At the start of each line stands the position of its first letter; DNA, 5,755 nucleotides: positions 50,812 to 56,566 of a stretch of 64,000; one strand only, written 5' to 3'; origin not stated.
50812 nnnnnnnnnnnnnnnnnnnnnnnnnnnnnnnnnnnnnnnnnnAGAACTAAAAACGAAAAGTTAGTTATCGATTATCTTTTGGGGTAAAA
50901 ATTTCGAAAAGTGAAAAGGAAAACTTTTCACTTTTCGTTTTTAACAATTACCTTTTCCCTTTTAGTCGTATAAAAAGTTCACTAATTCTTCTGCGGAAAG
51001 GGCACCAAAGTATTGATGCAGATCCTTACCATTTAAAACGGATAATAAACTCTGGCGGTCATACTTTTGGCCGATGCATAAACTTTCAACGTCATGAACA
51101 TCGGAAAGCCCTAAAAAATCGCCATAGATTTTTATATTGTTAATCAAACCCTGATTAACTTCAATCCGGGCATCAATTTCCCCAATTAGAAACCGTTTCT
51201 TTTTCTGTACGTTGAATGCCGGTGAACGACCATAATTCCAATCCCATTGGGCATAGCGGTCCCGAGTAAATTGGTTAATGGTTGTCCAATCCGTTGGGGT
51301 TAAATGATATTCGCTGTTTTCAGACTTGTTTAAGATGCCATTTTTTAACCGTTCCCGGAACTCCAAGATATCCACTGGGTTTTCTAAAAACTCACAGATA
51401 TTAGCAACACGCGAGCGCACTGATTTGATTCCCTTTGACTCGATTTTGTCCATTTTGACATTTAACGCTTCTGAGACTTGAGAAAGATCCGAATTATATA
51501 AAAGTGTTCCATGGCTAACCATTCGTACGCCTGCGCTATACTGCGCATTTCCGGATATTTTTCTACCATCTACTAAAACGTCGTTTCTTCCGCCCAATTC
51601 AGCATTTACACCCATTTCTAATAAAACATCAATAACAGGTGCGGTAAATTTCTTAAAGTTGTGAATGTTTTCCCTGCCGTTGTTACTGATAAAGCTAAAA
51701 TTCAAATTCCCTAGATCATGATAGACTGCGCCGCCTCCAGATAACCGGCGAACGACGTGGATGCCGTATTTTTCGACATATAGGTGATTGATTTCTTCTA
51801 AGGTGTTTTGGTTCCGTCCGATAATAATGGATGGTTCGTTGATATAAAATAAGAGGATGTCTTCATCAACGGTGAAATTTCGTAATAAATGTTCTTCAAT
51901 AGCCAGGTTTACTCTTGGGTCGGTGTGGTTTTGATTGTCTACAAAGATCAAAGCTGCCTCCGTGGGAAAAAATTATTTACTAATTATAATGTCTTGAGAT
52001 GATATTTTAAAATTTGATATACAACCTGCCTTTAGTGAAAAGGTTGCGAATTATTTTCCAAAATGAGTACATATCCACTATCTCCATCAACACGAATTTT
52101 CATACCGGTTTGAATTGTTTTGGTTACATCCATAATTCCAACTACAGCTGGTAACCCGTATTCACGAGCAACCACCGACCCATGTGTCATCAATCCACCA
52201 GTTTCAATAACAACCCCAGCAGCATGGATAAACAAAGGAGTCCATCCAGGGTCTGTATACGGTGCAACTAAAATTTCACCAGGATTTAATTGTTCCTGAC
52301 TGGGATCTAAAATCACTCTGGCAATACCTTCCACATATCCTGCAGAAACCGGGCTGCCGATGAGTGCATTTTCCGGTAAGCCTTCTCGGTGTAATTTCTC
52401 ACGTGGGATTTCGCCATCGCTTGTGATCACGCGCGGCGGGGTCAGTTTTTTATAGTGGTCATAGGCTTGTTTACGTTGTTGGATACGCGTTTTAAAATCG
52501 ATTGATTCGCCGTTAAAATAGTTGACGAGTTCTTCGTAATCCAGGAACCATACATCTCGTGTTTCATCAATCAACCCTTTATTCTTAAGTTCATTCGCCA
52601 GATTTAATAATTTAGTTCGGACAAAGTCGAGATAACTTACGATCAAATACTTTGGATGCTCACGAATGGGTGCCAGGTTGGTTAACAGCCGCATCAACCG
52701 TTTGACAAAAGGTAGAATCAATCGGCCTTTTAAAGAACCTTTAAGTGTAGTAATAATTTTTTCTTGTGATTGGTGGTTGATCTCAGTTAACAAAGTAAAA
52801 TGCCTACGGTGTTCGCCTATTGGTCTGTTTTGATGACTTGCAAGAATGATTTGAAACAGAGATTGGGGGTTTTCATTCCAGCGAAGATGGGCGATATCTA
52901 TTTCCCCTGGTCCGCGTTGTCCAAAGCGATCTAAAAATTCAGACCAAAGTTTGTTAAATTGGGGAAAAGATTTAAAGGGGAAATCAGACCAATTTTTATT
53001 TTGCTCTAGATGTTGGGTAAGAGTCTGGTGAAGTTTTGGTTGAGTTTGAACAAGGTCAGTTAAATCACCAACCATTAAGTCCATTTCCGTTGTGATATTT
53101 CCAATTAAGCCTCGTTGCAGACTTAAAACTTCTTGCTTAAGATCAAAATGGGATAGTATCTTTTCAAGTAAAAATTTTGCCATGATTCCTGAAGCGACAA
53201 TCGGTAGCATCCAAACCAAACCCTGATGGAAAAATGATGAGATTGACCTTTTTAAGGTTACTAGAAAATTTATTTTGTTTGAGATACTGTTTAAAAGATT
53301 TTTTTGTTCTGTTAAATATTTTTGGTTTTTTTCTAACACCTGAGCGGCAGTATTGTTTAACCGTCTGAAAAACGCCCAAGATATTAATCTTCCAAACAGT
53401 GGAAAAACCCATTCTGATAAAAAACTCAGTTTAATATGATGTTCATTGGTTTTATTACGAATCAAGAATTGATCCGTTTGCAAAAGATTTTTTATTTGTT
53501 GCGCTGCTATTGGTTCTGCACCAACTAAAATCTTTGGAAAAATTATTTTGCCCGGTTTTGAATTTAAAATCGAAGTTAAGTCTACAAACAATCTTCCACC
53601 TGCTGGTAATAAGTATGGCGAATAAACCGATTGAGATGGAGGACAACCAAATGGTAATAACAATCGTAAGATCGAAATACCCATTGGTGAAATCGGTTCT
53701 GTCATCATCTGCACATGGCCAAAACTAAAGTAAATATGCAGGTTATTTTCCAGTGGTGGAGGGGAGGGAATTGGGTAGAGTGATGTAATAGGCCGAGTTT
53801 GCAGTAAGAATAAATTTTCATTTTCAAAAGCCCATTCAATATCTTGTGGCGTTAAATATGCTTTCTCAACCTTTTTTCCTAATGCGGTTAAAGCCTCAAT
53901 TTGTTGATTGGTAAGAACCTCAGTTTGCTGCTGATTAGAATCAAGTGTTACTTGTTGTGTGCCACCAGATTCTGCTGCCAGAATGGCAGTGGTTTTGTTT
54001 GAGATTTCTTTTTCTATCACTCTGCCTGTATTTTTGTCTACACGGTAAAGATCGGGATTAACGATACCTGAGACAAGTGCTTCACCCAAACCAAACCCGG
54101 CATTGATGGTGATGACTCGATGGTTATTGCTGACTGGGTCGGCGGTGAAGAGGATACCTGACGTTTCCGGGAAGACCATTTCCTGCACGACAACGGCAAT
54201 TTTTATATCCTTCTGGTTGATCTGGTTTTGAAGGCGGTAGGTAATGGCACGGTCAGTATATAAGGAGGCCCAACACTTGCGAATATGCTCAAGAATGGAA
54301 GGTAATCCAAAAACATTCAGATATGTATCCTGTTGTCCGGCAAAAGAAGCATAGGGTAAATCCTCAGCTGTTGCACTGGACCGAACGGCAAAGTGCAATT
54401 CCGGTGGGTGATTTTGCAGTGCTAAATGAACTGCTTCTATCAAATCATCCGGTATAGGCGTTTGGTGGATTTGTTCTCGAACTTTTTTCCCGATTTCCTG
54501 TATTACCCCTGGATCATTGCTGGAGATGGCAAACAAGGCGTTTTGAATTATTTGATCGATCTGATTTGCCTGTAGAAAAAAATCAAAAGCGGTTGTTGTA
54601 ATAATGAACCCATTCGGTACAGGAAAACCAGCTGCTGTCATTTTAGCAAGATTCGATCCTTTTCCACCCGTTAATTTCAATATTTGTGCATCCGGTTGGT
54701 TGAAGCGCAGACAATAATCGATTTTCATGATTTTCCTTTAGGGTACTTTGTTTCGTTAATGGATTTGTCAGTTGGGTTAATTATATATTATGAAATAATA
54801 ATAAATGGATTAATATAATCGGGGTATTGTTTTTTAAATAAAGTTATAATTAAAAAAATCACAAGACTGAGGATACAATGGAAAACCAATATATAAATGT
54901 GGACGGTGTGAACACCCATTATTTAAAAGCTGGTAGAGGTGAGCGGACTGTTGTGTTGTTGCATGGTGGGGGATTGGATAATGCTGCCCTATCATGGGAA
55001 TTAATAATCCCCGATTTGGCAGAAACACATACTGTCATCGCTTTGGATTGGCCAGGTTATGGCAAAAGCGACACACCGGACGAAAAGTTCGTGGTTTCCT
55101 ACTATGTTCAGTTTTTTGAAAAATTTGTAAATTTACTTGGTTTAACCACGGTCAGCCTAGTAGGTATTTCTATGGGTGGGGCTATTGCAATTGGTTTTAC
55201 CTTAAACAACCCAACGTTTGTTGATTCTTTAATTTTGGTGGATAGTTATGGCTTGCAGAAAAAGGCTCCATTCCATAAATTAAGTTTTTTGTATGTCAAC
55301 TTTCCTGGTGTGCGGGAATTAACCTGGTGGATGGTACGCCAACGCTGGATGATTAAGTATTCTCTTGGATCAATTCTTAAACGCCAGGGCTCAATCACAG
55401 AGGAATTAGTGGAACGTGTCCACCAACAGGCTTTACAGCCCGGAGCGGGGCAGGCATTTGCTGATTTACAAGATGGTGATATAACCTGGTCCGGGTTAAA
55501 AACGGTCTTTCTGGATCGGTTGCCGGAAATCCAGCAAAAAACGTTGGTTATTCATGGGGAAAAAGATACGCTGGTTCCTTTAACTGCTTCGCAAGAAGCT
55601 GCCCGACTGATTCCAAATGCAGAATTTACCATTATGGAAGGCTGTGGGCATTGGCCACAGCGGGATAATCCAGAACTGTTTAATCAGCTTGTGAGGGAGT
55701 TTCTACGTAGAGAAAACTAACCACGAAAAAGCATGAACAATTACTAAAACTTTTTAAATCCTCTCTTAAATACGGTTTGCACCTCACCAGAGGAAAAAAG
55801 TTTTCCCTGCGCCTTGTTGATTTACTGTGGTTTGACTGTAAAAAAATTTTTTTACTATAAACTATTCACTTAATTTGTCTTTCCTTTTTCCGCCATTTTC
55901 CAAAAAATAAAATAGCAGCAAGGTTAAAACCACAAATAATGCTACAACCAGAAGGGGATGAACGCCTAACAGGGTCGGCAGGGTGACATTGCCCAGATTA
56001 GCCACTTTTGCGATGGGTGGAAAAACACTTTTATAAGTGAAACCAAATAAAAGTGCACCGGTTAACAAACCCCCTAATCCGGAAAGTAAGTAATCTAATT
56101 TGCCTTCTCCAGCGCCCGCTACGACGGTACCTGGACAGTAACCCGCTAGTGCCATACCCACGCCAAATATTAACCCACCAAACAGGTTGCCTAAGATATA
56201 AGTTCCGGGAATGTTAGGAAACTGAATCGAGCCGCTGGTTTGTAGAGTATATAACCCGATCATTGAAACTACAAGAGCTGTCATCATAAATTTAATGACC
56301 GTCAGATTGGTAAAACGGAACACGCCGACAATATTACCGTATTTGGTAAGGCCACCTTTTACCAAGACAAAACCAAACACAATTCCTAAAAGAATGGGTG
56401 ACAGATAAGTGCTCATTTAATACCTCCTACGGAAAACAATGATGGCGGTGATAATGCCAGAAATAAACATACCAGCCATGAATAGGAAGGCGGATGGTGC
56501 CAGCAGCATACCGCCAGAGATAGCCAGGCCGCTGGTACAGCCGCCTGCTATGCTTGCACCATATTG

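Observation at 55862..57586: Triheme cytochrome c fused to one half of a split YeeE/YedE sulfur-compound transporter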

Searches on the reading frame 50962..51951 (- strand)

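Call 3: search_protein_families(library=pfam, proteins=[window:50962-51951:-], max_evalue=0.01)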
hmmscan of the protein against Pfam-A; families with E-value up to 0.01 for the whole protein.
window:50962-51951:- (329 aa): 3 families
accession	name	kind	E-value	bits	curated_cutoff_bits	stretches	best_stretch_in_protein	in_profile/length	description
PF21948.1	LplA-B_cat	-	6.7e-68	229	27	1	11-205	1-198/200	Lipoyl protein ligase A/B catalytic domain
PF10437.14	Lip_prot_lig_C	-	2e-25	89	24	1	243-327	1-85/85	Bacterial lipoate protein ligase C-terminus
PF03099.24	BPL_LplA_LipB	-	4.5e-09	36.8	21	1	47-152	9-130/133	Biotin/lipoate A/B protein ligase family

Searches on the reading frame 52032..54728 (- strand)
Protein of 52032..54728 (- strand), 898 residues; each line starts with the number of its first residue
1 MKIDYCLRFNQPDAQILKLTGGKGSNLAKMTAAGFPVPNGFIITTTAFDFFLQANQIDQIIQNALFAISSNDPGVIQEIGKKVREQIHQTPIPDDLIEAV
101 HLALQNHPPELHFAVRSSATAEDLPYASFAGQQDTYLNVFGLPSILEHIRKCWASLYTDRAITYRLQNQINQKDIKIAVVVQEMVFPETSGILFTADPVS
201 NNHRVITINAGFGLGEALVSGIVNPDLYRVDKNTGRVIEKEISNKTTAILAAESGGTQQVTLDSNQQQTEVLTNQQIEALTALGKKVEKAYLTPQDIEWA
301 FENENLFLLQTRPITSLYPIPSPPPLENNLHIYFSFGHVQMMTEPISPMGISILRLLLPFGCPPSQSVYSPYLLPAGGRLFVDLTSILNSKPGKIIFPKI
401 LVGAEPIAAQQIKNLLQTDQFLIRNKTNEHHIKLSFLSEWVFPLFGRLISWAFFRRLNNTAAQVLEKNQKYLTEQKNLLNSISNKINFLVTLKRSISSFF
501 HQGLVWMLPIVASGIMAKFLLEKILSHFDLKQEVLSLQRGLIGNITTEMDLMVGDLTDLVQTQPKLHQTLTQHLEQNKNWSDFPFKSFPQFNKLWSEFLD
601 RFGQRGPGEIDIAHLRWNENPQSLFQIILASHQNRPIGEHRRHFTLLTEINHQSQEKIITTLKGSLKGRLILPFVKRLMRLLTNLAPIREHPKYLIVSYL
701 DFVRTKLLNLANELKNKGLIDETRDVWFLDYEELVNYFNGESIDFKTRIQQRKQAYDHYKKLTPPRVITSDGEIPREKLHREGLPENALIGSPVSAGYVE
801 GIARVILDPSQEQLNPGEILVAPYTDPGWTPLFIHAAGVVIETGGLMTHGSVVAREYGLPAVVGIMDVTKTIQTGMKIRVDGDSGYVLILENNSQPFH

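Call 3: search_protein_families(library=pfam, proteins=[window:52032-54728:-], max_evalue=0.01)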
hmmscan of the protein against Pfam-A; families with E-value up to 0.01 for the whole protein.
window:52032-54728:- (898 aa): 2 families
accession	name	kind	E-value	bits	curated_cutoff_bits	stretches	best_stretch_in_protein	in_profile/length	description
PF01326.24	PPDK_N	-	2.7e-98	329.7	27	1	19-316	3-311/328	Pyruvate phosphate dikinase, AMP/ATP-binding domain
PF00391.29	PEP-utilizers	-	1.1e-22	79.8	23.1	1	815-885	2-72/72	PEP-utilising enzyme, mobile domain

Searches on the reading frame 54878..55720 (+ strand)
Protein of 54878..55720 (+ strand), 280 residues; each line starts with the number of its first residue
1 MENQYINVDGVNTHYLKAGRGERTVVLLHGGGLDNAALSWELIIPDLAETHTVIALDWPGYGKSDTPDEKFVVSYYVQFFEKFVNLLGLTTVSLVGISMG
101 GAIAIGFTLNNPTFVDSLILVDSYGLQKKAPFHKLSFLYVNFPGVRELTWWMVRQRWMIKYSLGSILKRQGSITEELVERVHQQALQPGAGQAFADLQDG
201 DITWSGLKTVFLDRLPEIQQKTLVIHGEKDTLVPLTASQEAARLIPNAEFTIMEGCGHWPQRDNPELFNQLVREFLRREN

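Call 3: search_protein_families(library=pfam, proteins=[window:54878-55720:+], max_evalue=0.01)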
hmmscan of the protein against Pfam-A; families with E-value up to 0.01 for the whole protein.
window:54878-55720:+ (280 aa): 6 families
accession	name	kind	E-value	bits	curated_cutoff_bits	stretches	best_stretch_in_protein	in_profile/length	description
PF00561.26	Abhydrolase_1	-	7.6e-33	114.6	25.8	1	25-265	3-245/245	alpha/beta hydrolase fold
PF12697.13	Abhydrolase_6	-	3.2e-26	93.8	26.3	1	25-270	1-216/217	Alpha/beta hydrolase family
PF12146.15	Hydrolase_4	-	1.1e-13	51.4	27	1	23-258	5-232/239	Serine aminopeptidase, S33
PF12695.13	Abhydrolase_5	-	0.00029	21.1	27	0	213-258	94-140/164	Alpha/beta hydrolase family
PF20408.4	Abhydrolase_11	-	0.0014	18.8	27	0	212-258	120-165/193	Alpha/beta hydrolase domain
PF08386.16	Abhydrolase_4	-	0.003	18.1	21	1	219-277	34-92/103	TAP-like protein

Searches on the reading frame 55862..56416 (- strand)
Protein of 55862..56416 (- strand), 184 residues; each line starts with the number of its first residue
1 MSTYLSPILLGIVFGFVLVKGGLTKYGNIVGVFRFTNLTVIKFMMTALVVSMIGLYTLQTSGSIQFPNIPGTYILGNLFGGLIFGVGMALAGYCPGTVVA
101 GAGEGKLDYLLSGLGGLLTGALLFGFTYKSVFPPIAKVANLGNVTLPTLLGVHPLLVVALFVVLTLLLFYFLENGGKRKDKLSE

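Call 3: search_protein_families(library=pfam, proteins=[window:55862-56416:-], max_evalue=0.01)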
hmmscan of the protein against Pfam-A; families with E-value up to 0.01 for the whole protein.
window:55862-56416:- (184 aa): 2 families
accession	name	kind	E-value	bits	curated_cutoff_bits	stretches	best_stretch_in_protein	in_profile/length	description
PF04143.19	Sulf_transp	-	2.6e-22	80.2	27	1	27-170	8-149/310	Sulphur transport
PF20398.3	DUF6691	-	0.00034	21.3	27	1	7-126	6-132/142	Family of unknown function (DUF6691)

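Call 4: search_protein_families(library=ncbifam, proteins=[window:55862-56416:-], max_evalue=0.01)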
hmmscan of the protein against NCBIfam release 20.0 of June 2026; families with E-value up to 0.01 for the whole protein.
window:55862-56416:- (184 aa): 4 families
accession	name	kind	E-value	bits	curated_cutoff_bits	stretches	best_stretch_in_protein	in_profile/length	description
NF041049.1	thio_trans_TsuA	exception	9.1e-12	44.7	645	1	3-168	3-166/348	thiosulfate utilization transporter TsuA/YeeE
NF052577.1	ThSTportTsuASprch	equivalog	2.3e-11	43.7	400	1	6-181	4-189/330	thiosulfate transporter TsuA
NF033796.1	selen_YedE_FdhT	exception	2.4e-10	40.1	350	1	8-170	220-376/387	selenium metabolism membrane protein YedE/FdhT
TIGR04112.1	seleno_YedE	equivalog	0.00017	20.9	200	1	8-126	189-308/337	YedE family putative selenium transporter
